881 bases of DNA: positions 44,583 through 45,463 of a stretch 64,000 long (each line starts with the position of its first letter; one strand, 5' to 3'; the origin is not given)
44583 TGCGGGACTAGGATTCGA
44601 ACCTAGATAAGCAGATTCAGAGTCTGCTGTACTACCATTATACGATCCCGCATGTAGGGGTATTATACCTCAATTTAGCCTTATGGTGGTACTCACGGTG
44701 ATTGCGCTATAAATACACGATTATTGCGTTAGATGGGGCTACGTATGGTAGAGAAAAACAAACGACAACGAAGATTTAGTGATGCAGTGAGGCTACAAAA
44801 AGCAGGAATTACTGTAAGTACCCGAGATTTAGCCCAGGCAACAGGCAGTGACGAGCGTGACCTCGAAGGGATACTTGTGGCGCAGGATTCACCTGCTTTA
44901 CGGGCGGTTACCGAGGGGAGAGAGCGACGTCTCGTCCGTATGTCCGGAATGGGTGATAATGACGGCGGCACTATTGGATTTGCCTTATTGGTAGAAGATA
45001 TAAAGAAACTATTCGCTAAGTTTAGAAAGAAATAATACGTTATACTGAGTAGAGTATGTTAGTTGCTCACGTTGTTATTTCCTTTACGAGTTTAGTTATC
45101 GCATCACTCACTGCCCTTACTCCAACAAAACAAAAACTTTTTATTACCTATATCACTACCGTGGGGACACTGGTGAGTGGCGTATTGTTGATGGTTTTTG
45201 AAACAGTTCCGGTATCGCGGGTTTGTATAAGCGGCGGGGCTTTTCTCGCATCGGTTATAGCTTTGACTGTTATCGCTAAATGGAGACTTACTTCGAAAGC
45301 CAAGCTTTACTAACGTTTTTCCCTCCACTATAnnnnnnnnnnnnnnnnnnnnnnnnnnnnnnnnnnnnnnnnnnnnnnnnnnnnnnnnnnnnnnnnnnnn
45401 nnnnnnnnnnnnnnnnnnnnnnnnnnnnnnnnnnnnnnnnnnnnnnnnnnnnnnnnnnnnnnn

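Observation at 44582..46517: tRNA-Gln-adjacent module: small basic HTH-like ORF + 3-TM peptide + Dda-like helicase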

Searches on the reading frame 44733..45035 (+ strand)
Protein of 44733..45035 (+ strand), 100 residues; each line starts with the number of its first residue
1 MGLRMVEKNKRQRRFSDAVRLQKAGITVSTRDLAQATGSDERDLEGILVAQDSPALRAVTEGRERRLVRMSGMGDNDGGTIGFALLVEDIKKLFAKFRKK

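Call 4: search_protein_families(library=pfam, proteins=[window:44733-45035:+], max_evalue=0.01)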
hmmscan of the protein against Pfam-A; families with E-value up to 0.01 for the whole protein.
window:44733-45035:+ (100 aa): 0 families

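Call 5: search_protein_families(library=padloc, proteins=[window:44733-45035:+], max_evalue=0.01)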
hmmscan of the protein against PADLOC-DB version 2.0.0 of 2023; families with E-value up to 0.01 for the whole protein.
window:44733-45035:+ (100 aa): 0 families
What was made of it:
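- On Known or candidate anti-phage defence systems (PADLOC-DB 2.0): ORF1 and ORF2 have no hits (call 5).
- ORF1 and ORF2 hit nothing in PADLOC (call 5).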

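Call 6: search_protein_families(library=ncbifam, proteins=[window:44733-45035:+], max_evalue=0.01)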
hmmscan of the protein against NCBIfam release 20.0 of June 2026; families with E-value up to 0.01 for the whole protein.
window:44733-45035:+ (100 aa): 0 families

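Call 7: search_protein_families(library=phrogs, proteins=[window:44733-45035:+], max_evalue=0.01)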
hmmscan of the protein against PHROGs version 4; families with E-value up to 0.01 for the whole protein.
window:44733-45035:+ (100 aa): 0 families
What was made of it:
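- There is no family hit (calls 4-7).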

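Call 12: find_homologous_proteins(query=window:44733-45035:+)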
Query window:44733-45035:+ (100 aa): 5 proteins with E <= 0.001 among 12 candidates.
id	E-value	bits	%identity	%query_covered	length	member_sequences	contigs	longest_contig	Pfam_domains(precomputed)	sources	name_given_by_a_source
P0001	7.1e-55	200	99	100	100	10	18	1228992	-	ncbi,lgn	-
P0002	1.6e-35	139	70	96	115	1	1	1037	-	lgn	-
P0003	7.6e-35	137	93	73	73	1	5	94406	-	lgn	-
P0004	1.7e-29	119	65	93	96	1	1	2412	-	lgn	-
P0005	1.1e-28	117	80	69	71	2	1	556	-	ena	-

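Call 17: search_solved_structures(query=window:44733-45035:+, max_evalue=10)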
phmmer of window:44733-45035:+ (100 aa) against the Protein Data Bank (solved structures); distinct sequences matched with E-value up to 10: 0.

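Call 32: predict_structure(alignment_id=A2)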
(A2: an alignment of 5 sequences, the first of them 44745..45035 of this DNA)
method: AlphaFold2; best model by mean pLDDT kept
length: 96 residues; sequences in the alignment: 5
mean_pLDDT: 47.9   pTM: 0.35
mean pLDDT of the five models: 47.9, 47.8, 45.0, 44.9, 43.5
residues with pLDDT >= 90: 0; 70-90: 0; 50-70: 35; < 50: 61
segments of 3 or more residues with pLDDT < 50: 1-4, 44-96
pLDDT, mean of each block of 10 residues (from residue 1): 54 58 58 58 46 45 38 36 40 46
secondary structure, 60 per line:
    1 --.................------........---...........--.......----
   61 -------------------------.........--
elements in order: H3-19 H26-33 H37-47 H50-56 H86-94
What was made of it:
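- Tried and rejected: With 5 sequences the pLDDT was 48, which is unusable (call 32).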

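Call 37: search_protein_representatives(alignment_id=A2)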
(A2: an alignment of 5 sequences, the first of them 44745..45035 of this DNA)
Query: 5 sequences, 96 profile positions. Proteins with E-value up to 0.001 (for the whole library): 14; up to 1e-10: 12; up to 1e-30: 1. The best 14 are listed.
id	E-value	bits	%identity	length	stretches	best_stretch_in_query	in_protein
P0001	2.6e-50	184.6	-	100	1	1-96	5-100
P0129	6.1e-23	96.8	-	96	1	6-96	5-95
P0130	1.6e-17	79.5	-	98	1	8-88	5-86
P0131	6.2e-17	77.6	-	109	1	8-93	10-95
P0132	2.6e-15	72.4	-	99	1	8-95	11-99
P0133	5.9e-14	68.0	-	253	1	8-95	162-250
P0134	7.1e-14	67.8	-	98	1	2-91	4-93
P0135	8.6e-14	67.5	-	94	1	1-95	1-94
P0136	3.2e-13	65.7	-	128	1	8-88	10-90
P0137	4.3e-13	65.3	-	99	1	8-94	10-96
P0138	1.2e-12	63.8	-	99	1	1-96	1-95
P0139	6.8e-12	61.4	-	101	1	1-88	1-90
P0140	2.7e-07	46.7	-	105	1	3-86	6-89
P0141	7.8e-05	38.8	-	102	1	7-95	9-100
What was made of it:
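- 44745..45035 (+): ORF1: a 96-aa (100 aa from ATG 44733) basic, all-alpha protein of a very small Patescibacteria-only family. Function unknown; an HTH is not demonstrated. There are 5 close clusters (call 12) and 14 representatives among 1.84 billion proteins (call 37).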

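Call 39: find_encoding_contigs(protein=P0130, flank=4000, max_places=2)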
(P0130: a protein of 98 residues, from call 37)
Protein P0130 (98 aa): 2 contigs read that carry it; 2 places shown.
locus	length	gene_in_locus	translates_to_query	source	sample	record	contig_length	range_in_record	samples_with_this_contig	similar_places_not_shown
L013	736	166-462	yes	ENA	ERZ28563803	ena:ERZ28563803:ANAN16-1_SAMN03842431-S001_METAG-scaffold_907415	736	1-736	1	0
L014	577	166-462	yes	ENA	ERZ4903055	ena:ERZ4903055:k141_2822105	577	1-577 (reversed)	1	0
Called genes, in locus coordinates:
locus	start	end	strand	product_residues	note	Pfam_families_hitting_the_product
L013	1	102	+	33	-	?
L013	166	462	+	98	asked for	-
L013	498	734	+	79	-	?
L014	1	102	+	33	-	?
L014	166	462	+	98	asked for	-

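Call 41: find_encoding_contigs(protein=P0131, flank=4000, max_places=2)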
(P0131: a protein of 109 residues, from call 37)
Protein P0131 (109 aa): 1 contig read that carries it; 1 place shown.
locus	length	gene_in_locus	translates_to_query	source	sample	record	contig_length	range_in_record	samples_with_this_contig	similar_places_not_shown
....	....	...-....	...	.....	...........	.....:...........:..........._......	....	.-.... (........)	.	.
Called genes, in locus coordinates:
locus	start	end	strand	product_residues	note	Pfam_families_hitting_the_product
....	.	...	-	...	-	-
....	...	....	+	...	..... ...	-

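Call 42: find_encoding_contigs(protein=P0129, flank=4000, max_places=2)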
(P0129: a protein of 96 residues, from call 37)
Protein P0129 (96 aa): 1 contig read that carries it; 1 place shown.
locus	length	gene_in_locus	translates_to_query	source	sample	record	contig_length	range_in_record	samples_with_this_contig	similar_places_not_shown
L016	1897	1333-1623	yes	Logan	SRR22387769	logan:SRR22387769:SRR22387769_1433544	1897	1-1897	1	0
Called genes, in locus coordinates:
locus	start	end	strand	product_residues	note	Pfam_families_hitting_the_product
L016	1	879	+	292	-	?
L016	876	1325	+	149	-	PF03449:GreA_GreB_N, PF01272:GreA_GreB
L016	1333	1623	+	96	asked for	-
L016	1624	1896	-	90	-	?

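Call 43: find_encoding_contigs(protein=P0137, flank=4000, max_places=2)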
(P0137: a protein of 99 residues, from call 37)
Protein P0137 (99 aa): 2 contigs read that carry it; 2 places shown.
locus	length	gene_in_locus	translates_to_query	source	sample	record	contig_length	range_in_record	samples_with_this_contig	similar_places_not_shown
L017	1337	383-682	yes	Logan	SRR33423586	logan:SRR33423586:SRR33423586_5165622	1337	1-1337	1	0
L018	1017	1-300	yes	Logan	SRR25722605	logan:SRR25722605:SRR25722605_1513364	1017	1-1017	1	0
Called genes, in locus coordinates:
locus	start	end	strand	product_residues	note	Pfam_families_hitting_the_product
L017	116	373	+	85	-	PF01541:GIY-YIG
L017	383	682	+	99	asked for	-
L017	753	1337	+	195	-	?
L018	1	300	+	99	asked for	?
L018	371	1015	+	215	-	?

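Call 57: search_solved_structures(query=A5, max_evalue=10)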
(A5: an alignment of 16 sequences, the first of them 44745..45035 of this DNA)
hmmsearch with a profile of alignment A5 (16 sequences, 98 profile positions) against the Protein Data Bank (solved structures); distinct sequences matched with E-value up to 10: 3.
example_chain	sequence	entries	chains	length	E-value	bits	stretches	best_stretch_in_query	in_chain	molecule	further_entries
2aho_B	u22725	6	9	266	0.3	14.4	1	44-95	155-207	Translation initiation factor 2 alpha subunit | Translation initiation factor 2 subunit alpha | aIF2-alpha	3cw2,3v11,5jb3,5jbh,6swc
6yc8_A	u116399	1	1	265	0.78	13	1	38-70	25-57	Ketoreductase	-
3ax6_A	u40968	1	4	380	0.88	12.9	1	9-48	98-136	Phosphoribosylaminoimidazole carboxylase, ATPase subunit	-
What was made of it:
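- Tried and rejected: Neither the single sequence nor the 16-sequence profile gave anything meaningful; the best E was 0.3 (calls 17, 57).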

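Call 58: search_protein_families(library=pfam, alignment_id=A5, max_evalue=1)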
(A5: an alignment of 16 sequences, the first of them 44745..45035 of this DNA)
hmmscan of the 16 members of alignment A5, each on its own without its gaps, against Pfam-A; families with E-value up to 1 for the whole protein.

A. member 1, window:44745-45035:+ (96 aa): 0 families

B. families by the number of members that match (of 16 scanned): 6 families
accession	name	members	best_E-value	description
PF06368.17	Met_asp_mut_E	1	0.017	Methylaspartate mutase E chain (MutE)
PF22331.1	Sas-6-like_oligomerization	1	0.05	Sas-6-like, oligomerization domain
PF16572.11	HlyD_D4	1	0.053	Long alpha hairpin domain of cation efflux system protein, CusB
PF04539.22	Sigma70_r3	1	0.068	Sigma-70 region 3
PF14520.12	HHH_5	1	0.17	Helix-hairpin-helix domain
PF12324.14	HTH_15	1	0.21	Helix-turn-helix domain of alkylmercury lyase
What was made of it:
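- Closest known: Helix-turn-helix DNA-binding proteins. Different: No sequence-profile hit to any HTH family (calls 4, 57, 58).
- Tried and rejected: Only scattered hits with E above 0.01 (call 58).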

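Call 64: predict_structure(alignment_id=A5)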
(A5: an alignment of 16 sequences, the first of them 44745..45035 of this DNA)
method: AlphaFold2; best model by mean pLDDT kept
length: 96 residues; sequences in the alignment: 16
mean_pLDDT: 65.2   pTM: 0.31
mean pLDDT of the five models: 65.2, 63.0, 63.0, 56.4, 54.4
residues with pLDDT >= 90: 0; 70-90: 33; 50-70: 56; < 50: 7
segments of 3 or more residues with pLDDT < 50: 74-76
pLDDT, mean of each block of 10 residues (from residue 1): 71 71 71 73 59 66 60 50 66 63
secondary structure, 60 per line:
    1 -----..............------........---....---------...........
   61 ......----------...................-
elements in order: H6-19 H26-33 H37-40 H50-66 H77-95
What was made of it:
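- On HTH DNA-binding proteins (for ORF1): The AF2 model has pLDDT 65 and pTM 0.31 (call 64).
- Tried and rejected: With 16 sequences it was 65 (call 64).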

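Call 66: fold_search(model_id=the predicted structure, library=pdb)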
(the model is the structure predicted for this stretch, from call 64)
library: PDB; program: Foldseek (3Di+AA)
matches with E <= 10: 226; with E <= 0.001: 0
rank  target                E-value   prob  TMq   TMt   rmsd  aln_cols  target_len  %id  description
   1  3vpr_D                1.1e+00  0.44  0.25  0.15   3.5        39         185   31  Crystal Structure of a TetR Family Transcriptional Regulator PfmR from Thermus thermophilus HB8 (released 2012-07-11)
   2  3jsj_A                1.1e+00  0.20  0.28  0.17   7.9        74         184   19  Crystal structure of a putative tetr-transcriptional regulator (sav143) from streptomyces avermitilis ma-4680 at 2.10  (released 2009-09-22)
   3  7acl_A                1.3e+00  0.23  0.28  0.17   7.5        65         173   17  Crystal structure of E. coli HTH-type transcriptional regulator RcdA at 2.05 A resolution (released 2021-08-18)
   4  7acl_B                1.5e+00  0.21  0.28  0.18   7.3        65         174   17  Crystal structure of E. coli HTH-type transcriptional regulator RcdA at 2.05 A resolution (released 2021-08-18)
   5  2x48_A                1.6e+00  0.35  0.21  0.36   4.1        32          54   25  ORF 55 from Sulfolobus islandicus rudivirus 1 (released 2010-07-21)
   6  4rgr_B                1.7e+00  0.10  0.24  0.19  13.2       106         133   17  Crystal Structure of Putative MarR Family Transcriptional Regulator HcaR from Acinetobacter sp. ADP (released 2015-03-04)
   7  2wgb_A                1.8e+00  0.20  0.27  0.17   7.8        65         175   15  Crystal structure of the TetR-like transcriptional regulator LfrR from Mycobacterium smegmatis (released 2009-10-20)
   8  5x5i_G                1.8e+00  0.18  0.28  0.18   7.0        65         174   23  The X-ray crystal structure of a TetR family transcription regulator RcdA involved in the regulation of biofilm format (released 2017-12-27)
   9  4rgx_B                1.8e+00  0.09  0.24  0.19  13.2       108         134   18  Crystal Structure of Putative MarR Family Transcriptional Regulator HcaR from Acinetobacter sp. ADP complexed with 3,4 (released 2015-03-04)
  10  2qtq_B                1.9e+00  0.35  0.26  0.14   4.0        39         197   15  Crystal structure of a predicted dna-binding transcriptional regulator (saro_1072) from novosphingobium aromaticivoran (released 2007-08-21)
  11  4gct_B                1.9e+00  0.18  0.25  0.15   7.0        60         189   17  structure of No factor protein-DNA complex (released 2013-06-19)
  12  3mvp_A                1.9e+00  0.16  0.28  0.16   7.6        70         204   17  The Crystal Structure of a TetR/AcrR transcriptional regulator from Streptococcus mutans to 1.85A (released 2010-05-12)
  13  3k0l_A                1.9e+00  0.08  0.22  0.17  12.7       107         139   15  Crystal Structure of Putative MarR Family Transcriptional Regulator from Acinetobacter sp. ADP (released 2009-10-13)
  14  3hta_B                2.0e+00  0.16  0.26  0.16   8.3        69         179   16  Crystal structure of multidrug binding protein EbrR complexed with imidazole (released 2010-07-14)
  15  5x5i_F                2.0e+00  0.13  0.24  0.16   8.1        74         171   14  The X-ray crystal structure of a TetR family transcription regulator RcdA involved in the regulation of biofilm format (released 2017-12-27)
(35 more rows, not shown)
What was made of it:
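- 44745..45035 (+): The AF2 model has pLDDT 65 and Foldseek gives E of 1.1 or more (calls 64, 66).
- On HTH DNA-binding proteins (for ORF1): The best Foldseek hits are TetR/MarR HTH regions, but at E of 1.1 or more (call 66).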

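Call 82: find_related_loci(query=A2, collection=metagenome_contigs, flank=3500)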
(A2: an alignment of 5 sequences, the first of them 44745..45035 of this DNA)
Query A2 (96 aa) in metagenome_contigs; peptide patterns used: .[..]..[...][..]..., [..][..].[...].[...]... (x = any residue, [..] = any of these).
210 stretches matched a pattern; 2 encode a relative of the query (tblastn E <= 1e-3); 2 distinct loci.
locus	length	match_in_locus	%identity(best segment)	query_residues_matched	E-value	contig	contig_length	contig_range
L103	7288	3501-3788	70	1-96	3e-43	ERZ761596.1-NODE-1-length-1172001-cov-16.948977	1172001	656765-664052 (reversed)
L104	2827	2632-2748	41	40-77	6e-6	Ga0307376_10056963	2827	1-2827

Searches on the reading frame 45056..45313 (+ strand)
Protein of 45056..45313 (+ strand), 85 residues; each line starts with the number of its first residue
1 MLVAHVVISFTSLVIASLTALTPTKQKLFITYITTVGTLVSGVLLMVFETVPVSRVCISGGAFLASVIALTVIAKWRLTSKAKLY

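Call 4: search_protein_families(library=pfam, proteins=[window:45056-45313:+], max_evalue=0.01)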
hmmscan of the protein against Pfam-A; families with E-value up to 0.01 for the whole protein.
window:45056-45313:+ (85 aa): 1 family
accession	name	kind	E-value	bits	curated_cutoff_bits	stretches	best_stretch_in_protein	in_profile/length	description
PF13886.12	TM7S3_TM198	-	0.0084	16.2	29.2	1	6-72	29-96/199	TM7S3/TM198-like domain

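Call 5: search_protein_families(library=padloc, proteins=[window:45056-45313:+], max_evalue=0.01)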
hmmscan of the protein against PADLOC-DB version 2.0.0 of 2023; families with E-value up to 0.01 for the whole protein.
window:45056-45313:+ (85 aa): 0 families

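Call 6: search_protein_families(library=ncbifam, proteins=[window:45056-45313:+], max_evalue=0.01)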
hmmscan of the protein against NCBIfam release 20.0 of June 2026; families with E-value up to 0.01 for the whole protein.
window:45056-45313:+ (85 aa): 0 families

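Call 7: search_protein_families(library=phrogs, proteins=[window:45056-45313:+], max_evalue=0.01)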
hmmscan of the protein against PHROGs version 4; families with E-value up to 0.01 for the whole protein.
window:45056-45313:+ (85 aa): 0 families

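Call 24: find_homologous_proteins(query=window:45056-45313:+, max_evalue=0.001)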
Query window:45056-45313:+ (85 aa): 3 proteins with E <= 0.001 among 8 candidates.
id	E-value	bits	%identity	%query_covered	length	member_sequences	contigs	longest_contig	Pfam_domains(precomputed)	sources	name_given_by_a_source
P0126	1.6e-39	151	96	100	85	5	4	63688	-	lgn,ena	-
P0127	4.9e-31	124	78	100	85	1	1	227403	-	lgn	-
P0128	1.3e-22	97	64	94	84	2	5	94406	-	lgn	-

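Call 45: find_encoding_contigs(protein=P0127, flank=5000, max_places=2)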
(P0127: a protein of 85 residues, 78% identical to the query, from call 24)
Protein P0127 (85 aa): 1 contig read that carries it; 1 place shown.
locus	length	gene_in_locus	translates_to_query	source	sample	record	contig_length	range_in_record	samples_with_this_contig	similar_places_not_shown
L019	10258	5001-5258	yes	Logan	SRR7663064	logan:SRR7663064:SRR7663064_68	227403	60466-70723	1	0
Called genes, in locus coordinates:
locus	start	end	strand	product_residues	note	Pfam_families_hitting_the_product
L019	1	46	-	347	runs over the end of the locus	PF01041:DegT_DnrJ_EryC1 (weak)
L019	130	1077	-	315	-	PF08282:Hydrolase_3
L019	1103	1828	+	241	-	PF01712:dNK, PF13521:AAA_28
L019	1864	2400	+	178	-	PF08002:DUF1697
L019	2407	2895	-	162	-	PF03449:GreA_GreB_N, PF01272:GreA_GreB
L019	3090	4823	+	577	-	PF10592:AIPR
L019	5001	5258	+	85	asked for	-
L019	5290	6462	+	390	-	PF05970:PIF1 (faint), PF13604:AAA_30, PF13245:AAA_19, PF01443:Viral_helicase1 (faint), PF18335:SH3_13 (weak), PF13538:UvrD_C_2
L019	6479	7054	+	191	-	PF03193:RsgA_GTPase (faint), PF00350:Dynamin_N (faint), PF01926:MMR_HSR1, PF02421:FeoB_N, PF00009:GTP_EFTU (weak)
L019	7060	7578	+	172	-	PF00583:Acetyltransf_1, PF13673:Acetyltransf_10 (weak), PF13508:Acetyltransf_7 (weak)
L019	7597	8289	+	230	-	PF03372:Exo_endo_phos, PF23226:Exo_endo_phos_PGAP2IP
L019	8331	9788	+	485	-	PF09852:DUF2079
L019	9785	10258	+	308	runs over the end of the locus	PF00535:Glycos_transf_2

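Call 51: search_protein_families(library=pfam, proteins=[L019:3090-4823:+], max_evalue=0.001)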
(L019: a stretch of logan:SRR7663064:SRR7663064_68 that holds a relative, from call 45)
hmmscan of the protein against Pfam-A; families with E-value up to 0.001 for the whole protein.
L019:3090-4823:+ (577 aa): 1 family
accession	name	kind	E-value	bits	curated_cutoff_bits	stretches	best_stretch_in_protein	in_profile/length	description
PF10592.14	AIPR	-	3.3e-37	129.2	25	1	232-447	1-244/308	AIPR protein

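Call 52: search_protein_families(library=padloc, proteins=[L019:3090-4823:+], max_evalue=0.001)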
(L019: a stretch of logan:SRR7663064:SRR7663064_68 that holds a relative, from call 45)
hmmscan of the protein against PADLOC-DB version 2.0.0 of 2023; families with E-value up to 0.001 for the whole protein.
L019:3090-4823:+ (577 aa): 2 families
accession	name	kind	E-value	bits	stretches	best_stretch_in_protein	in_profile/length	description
PDLC02357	AbiU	-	7e-34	115.9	1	103-474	124-470/537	AbiU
PDLC02207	MzaE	-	2.4e-15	54.1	1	206-359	219-383/598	-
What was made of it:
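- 44566..45222 (.): Strain-variable, recombining segment. It holds the GreA 5' tip, tRNA-Gln, ORF1 and the 5' two-thirds of ORF2. In L019 it is replaced by tRNA-Gln(+) plus a 577-aa AIPR/AbiU-like gene plus a divergent ORF2 5' part. AIPR is supported by Pfam at 3e-37 and PADLOC AbiU at 7e-34 (calls 51, 52).
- The sister strain carries an AbiU/AIPR gene in the ORF1 position (calls 45, 51, 52), so the slot can host defence genes.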
